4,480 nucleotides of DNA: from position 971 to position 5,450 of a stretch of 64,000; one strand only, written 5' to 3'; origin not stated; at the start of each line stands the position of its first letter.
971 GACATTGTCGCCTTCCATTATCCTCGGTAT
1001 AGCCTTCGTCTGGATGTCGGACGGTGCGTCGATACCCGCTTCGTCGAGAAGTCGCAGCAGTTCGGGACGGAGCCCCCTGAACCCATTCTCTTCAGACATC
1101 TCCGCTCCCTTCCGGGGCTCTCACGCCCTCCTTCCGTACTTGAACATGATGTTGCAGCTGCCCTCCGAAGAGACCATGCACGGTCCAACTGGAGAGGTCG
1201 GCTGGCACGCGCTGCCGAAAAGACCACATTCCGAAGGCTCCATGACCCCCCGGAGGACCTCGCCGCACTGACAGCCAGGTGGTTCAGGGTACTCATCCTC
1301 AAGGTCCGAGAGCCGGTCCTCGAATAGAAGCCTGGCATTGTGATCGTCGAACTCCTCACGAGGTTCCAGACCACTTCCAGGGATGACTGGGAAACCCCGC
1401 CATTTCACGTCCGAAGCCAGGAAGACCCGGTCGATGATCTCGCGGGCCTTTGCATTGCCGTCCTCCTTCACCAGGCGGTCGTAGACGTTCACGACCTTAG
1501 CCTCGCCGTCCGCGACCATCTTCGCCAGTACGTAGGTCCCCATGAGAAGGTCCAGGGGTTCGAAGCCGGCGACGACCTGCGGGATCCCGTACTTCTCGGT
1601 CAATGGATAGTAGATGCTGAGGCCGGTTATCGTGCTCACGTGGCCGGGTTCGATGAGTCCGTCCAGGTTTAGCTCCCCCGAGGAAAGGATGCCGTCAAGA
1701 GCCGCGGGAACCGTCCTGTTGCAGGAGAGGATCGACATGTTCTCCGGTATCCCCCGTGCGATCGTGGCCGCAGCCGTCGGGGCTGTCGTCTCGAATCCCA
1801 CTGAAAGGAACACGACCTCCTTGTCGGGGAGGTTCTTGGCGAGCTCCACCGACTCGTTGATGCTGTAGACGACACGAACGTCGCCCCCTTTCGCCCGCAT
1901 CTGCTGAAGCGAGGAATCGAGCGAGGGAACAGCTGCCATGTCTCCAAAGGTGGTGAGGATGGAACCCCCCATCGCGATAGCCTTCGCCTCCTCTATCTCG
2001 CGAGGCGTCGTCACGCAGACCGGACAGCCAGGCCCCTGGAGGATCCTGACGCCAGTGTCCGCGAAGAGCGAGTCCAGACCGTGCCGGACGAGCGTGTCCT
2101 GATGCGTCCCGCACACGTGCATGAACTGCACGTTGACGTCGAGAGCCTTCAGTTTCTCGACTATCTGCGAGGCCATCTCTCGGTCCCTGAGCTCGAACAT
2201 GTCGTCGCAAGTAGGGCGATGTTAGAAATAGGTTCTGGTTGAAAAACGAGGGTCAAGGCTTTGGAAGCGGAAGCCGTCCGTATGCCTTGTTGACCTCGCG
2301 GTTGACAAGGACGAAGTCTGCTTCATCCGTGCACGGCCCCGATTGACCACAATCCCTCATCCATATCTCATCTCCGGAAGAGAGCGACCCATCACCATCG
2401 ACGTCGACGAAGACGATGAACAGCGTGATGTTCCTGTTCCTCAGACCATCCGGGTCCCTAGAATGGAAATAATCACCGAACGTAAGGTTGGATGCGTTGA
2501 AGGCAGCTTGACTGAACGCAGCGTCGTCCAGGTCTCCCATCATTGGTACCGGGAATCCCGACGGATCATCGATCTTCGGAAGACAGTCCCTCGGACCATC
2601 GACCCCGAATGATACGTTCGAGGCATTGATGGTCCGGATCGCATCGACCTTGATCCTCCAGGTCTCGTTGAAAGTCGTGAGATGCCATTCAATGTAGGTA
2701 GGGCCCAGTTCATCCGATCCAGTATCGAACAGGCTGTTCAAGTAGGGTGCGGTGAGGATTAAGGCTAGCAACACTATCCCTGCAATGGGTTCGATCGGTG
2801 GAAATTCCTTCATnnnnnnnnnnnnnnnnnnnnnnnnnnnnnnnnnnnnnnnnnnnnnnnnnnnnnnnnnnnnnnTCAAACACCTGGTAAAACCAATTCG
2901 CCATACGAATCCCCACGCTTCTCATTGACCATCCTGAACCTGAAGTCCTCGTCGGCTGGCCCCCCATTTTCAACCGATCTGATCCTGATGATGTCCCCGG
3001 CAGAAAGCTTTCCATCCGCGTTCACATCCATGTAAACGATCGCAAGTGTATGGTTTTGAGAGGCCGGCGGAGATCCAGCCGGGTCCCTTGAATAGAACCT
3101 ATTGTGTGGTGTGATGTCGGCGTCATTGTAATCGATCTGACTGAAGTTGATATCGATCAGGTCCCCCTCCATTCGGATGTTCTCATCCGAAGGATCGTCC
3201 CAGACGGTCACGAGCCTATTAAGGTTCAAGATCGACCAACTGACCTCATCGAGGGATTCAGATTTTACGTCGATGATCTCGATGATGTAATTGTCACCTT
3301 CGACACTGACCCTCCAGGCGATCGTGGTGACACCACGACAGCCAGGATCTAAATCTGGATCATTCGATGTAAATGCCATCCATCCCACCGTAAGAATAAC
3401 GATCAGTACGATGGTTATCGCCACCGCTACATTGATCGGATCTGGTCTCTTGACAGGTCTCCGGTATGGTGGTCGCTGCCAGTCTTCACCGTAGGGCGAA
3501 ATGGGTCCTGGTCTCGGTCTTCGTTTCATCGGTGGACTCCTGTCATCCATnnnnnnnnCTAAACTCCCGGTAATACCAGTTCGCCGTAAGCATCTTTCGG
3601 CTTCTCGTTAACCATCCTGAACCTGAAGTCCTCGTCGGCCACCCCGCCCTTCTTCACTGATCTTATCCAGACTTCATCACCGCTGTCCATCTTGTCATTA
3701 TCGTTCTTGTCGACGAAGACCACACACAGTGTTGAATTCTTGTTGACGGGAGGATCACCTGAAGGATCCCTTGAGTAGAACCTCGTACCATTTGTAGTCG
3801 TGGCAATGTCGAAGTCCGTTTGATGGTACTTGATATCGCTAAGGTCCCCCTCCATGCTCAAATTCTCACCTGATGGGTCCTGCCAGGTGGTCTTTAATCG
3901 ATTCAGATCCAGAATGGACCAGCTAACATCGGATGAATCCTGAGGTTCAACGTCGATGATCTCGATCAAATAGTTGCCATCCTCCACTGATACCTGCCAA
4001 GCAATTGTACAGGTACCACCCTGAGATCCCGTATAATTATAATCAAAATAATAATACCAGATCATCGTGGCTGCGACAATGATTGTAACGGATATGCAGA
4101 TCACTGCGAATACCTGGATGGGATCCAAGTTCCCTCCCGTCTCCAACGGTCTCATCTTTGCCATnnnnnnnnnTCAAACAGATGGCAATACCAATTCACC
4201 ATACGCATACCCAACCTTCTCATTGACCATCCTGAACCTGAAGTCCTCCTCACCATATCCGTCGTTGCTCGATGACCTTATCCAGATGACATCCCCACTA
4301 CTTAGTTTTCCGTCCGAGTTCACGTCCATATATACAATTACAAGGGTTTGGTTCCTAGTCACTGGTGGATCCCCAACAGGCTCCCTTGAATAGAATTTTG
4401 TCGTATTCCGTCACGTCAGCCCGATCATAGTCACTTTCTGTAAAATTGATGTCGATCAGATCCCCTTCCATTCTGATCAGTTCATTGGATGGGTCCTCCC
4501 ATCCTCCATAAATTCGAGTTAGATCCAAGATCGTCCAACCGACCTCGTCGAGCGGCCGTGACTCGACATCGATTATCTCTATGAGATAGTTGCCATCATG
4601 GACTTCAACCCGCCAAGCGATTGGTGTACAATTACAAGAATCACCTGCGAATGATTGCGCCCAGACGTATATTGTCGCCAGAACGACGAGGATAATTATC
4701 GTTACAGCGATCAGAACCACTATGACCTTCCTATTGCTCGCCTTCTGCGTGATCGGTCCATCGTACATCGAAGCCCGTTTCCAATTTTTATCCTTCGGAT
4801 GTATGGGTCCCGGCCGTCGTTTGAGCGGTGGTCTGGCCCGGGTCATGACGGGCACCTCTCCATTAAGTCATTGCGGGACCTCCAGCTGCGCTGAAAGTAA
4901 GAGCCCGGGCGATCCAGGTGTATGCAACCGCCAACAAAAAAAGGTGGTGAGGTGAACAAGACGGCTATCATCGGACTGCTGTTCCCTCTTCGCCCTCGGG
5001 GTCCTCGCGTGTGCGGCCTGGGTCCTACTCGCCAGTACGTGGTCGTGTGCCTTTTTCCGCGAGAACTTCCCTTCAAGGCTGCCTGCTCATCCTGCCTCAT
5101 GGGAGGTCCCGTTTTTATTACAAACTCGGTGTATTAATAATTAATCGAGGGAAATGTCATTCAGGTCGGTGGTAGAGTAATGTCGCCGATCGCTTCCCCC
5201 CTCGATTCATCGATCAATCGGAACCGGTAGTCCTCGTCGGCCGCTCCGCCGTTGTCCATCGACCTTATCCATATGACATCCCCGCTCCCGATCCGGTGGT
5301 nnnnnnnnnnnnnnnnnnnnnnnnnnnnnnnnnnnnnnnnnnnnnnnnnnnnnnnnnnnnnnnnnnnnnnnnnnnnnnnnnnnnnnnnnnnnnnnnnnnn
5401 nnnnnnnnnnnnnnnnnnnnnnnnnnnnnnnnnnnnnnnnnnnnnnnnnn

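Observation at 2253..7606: Same-strand 5.3-kb cluster of eight uncharacterised genes: three double zinc-ribbon proteins followed by five pilin-like-domain membrane proteins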

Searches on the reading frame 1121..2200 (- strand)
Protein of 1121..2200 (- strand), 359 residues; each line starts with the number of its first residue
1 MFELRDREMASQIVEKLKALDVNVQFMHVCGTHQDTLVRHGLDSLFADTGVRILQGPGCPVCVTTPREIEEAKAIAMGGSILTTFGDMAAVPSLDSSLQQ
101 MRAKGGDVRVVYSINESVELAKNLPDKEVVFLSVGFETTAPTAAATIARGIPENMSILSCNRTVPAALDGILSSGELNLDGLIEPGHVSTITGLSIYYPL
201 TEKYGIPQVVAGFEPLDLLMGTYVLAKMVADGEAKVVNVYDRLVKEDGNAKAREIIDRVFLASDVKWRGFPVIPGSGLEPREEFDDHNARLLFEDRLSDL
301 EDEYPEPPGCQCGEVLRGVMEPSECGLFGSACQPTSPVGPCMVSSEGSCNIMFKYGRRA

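Call 33: find_related_loci(query=window:1121-2200:-, collection=genome_contigs, flank=10000)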
Query window:1121-2200:- (359 aa) in genome_contigs; peptide patterns used: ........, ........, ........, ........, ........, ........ (x = any residue, [..] = any of these).
217 stretches matched a pattern; 5 encode a relative of the query (tblastn E <= 1e-3); 5 distinct loci.
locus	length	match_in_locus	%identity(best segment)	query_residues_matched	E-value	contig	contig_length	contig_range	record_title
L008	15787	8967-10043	53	1-359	3e-135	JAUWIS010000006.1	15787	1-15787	MAG: Methanobacteriota archaeon isolate CSMAG_2300 CSMAG_2300_k127_1862853_length_15787_cov_12.0000, whole genome shotgu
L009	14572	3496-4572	54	1-359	5e-135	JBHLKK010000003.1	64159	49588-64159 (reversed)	MAG: Candidatus Hodarchaeota archaeon isolate DZ1B.307 DZ1B.307@811, whole genome shotgun sequence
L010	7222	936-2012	54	1-358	1e-134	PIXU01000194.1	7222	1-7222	MAG: Methanophagales archaeon isolate WYZ-LMO13 WYZ-LMO13_contig219860, whole genome shotgun sequence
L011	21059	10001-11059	53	1-355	3e-128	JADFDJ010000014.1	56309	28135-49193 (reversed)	MAG: Methanomassiliicoccus sp. isolate QR_Bin.16 NODE_14_length_56309_cov_42.8046, whole genome shotgun sequence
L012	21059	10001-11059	54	1-355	4e-129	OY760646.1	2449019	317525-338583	MAG: Methanomassiliicoccaceae archaeon isolate 2dded12f-1c8b-4e4a-b374-f87b1937d54c genome assembly, chromosome: 1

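Call 90: list_cluster_members(proteins=[window:1121-2200:-, window:12470-13741:-, window:17166-20423:+, window:46992-47654:-, window:52657-53250:-, window:28229-29170:+, window:38413-39570:+, window:44555-45907:-, window:62537-63067:+, window:2253-2813:-])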
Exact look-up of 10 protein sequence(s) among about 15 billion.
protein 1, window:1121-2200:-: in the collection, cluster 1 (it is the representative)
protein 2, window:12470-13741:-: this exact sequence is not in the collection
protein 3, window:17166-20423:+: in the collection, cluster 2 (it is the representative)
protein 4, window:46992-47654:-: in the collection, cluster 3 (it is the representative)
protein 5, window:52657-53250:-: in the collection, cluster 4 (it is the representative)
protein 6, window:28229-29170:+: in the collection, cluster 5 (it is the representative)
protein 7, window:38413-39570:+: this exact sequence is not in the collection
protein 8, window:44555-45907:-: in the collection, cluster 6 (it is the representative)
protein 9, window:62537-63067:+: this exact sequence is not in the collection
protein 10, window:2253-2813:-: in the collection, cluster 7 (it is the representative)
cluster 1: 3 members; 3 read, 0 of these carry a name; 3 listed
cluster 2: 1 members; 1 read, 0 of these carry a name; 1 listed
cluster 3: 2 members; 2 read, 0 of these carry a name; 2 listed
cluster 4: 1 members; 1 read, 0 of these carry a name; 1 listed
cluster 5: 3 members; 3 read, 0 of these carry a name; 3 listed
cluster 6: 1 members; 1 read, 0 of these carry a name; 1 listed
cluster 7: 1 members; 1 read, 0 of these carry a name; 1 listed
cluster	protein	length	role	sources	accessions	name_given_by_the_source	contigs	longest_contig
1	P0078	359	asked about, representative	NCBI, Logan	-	-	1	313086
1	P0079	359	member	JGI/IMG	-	-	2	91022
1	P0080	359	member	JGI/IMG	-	-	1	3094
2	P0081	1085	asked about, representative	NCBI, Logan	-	-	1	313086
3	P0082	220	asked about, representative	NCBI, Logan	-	-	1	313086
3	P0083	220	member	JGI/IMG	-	-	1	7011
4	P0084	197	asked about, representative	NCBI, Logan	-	-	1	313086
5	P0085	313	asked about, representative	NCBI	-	-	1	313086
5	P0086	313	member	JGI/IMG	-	-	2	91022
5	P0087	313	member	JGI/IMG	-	-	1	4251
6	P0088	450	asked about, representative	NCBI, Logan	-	-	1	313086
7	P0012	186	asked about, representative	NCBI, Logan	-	-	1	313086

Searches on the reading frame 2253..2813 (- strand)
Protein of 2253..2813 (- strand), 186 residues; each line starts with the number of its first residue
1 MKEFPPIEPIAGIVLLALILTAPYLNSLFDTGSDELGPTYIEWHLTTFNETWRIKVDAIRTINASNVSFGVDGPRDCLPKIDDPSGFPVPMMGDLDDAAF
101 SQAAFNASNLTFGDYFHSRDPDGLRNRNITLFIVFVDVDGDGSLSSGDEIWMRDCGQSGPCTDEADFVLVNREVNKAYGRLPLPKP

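Call 3: search_protein_families(library=pfam, max_evalue=1, proteins=[window:2253-2813:-])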
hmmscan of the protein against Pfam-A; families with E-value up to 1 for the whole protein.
window:2253-2813:- (186 aa): 0 families

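Call 87: search_protein_families(library=ncbifam, max_evalue=0.01, proteins=[window:2253-2813:-])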
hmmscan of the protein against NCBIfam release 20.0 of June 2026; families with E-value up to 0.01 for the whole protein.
window:2253-2813:- (186 aa): 0 families

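Call 88: search_protein_families(library=padloc, max_evalue=0.01, proteins=[window:2253-2813:-])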
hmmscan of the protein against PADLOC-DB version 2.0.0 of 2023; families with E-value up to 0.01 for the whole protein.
window:2253-2813:- (186 aa): 0 families

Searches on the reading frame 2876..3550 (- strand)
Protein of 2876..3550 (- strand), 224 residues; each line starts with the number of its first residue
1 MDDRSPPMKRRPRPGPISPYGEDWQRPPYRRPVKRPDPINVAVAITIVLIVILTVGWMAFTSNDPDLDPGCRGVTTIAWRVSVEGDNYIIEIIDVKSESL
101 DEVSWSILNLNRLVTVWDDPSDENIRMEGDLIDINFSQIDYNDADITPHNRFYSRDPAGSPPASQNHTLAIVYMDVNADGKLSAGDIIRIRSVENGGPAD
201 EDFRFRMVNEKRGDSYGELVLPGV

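Call 3: search_protein_families(library=pfam, max_evalue=1, proteins=[window:2876-3550:-])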
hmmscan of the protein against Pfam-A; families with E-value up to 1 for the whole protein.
window:2876-3550:- (224 aa): 1 family
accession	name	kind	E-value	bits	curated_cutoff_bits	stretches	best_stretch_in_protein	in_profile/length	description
PF18363.6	PI_PP_I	-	0.28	11.8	28.5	1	95-138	21-61/94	Phosphoinositide phosphatase insertion domain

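Call 22: find_related_loci(query=A3, collection=genome_contigs, flank=10000)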
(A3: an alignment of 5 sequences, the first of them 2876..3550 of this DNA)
Query A3 (224 aa) in genome_contigs; peptide patterns used: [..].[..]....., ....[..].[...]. (x = any residue, [..] = any of these).
83 stretches matched a pattern, but none encodes a relative of the query by tblastn (E <= 1e-3).
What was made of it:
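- Tried and rejected: A GTDB species-representative scan for the paralogs found none (call 22).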

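Call 59: find_related_loci(query=A3, collection=metagenome_contigs, flank=10000)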
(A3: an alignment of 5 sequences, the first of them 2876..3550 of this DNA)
Query A3 (224 aa) in metagenome_contigs; peptide patterns used: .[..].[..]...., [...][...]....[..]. (x = any residue, [..] = any of these).
204 stretches matched a pattern, but none encodes a relative of the query by tblastn (E <= 1e-3).

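Call 87: search_protein_families(library=ncbifam, max_evalue=0.01, proteins=[window:2876-3550:-])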
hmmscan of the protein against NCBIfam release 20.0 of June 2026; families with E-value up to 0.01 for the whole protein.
window:2876-3550:- (224 aa): 0 families

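Call 88: search_protein_families(library=padloc, max_evalue=0.01, proteins=[window:2876-3550:-])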
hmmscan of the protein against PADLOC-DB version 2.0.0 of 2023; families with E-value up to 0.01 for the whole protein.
window:2876-3550:- (224 aa): 0 families

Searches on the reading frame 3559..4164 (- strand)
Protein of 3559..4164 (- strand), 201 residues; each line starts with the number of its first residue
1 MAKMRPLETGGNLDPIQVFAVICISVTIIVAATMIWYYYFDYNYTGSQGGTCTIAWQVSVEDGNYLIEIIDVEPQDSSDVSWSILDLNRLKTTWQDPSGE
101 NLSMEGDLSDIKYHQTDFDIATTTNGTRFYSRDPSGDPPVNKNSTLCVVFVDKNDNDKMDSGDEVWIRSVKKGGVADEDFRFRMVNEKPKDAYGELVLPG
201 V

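Call 3: search_protein_families(library=pfam, max_evalue=1, proteins=[window:3559-4164:-])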
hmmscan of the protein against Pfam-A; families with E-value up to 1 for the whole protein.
window:3559-4164:- (201 aa): 1 family
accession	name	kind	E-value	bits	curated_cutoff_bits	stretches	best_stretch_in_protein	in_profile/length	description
PF18363.6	PI_PP_I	-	0.056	14.1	28.5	1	81-118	27-64/94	Phosphoinositide phosphatase insertion domain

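Call 87: search_protein_families(library=ncbifam, max_evalue=0.01, proteins=[window:3559-4164:-])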
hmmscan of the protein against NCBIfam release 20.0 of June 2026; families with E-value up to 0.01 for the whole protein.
window:3559-4164:- (201 aa): 0 families

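Call 88: search_protein_families(library=padloc, max_evalue=0.01, proteins=[window:3559-4164:-])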
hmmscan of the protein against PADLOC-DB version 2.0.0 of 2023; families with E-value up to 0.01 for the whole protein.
window:3559-4164:- (201 aa): 0 families

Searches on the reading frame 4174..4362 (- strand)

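Call 3: search_protein_families(library=pfam, max_evalue=1, proteins=[window:4174-4362:-])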
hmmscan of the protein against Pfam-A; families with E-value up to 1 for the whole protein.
window:4174-4362:- (62 aa): 1 family
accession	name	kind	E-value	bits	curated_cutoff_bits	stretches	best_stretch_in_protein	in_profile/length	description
PF00404.24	Dockerin_1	-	0.075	13.7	22.9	1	11-29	1-19/57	Dockerin type I domain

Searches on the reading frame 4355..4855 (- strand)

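Call 3: search_protein_families(library=pfam, max_evalue=1, proteins=[window:4355-4855:-])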
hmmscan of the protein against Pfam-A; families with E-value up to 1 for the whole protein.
window:4355-4855:- (166 aa): 1 family
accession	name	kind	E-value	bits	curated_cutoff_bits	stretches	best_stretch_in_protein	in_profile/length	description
PF09716.15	ETRAMP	-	0.2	12.1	29.1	1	20-63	29-73/81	Malarial early transcribed membrane protein (ETRAMP)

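Call 87: search_protein_families(library=ncbifam, max_evalue=0.01, proteins=[window:4355-4855:-])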
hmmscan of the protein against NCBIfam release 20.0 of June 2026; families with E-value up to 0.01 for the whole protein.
window:4355-4855:- (166 aa): 0 families

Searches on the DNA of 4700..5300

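Call 14: search_rna_families(source=window, start=4700, end=5300, threshold=evalue, max_evalue=10, show_alignments=2)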
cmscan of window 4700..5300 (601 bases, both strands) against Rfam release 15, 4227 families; matches with E-value up to 10: 1.
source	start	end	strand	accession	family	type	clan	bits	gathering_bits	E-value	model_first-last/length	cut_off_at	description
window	4799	4913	+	RF00442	Guanidine-I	Cis-reg; riboswitch;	-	15.5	63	3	1-107/107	no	Guanidine-I riboswitch aptamer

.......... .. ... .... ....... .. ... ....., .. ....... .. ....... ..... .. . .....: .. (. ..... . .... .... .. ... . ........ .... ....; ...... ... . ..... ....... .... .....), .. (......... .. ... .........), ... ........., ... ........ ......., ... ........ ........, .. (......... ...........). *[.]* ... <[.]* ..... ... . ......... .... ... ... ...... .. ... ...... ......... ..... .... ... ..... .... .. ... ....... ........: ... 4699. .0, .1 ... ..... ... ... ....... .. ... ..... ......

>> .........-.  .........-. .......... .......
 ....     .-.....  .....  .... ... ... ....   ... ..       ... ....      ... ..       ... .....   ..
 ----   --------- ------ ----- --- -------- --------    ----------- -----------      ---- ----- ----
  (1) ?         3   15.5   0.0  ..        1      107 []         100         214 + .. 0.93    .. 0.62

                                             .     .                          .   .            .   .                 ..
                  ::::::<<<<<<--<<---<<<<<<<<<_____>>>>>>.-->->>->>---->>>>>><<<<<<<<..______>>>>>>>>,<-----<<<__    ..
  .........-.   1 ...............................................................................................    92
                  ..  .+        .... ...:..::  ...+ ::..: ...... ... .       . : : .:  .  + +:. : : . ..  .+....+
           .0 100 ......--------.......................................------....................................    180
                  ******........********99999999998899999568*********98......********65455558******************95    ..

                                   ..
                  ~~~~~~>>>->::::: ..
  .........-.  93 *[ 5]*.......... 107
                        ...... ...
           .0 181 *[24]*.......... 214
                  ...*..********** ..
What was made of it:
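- On Any Rfam RNA family (for the 4872-5111 element): At E<=10 the only hit was a chance-level Guanidine-I match on the opposite strand (call 14).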
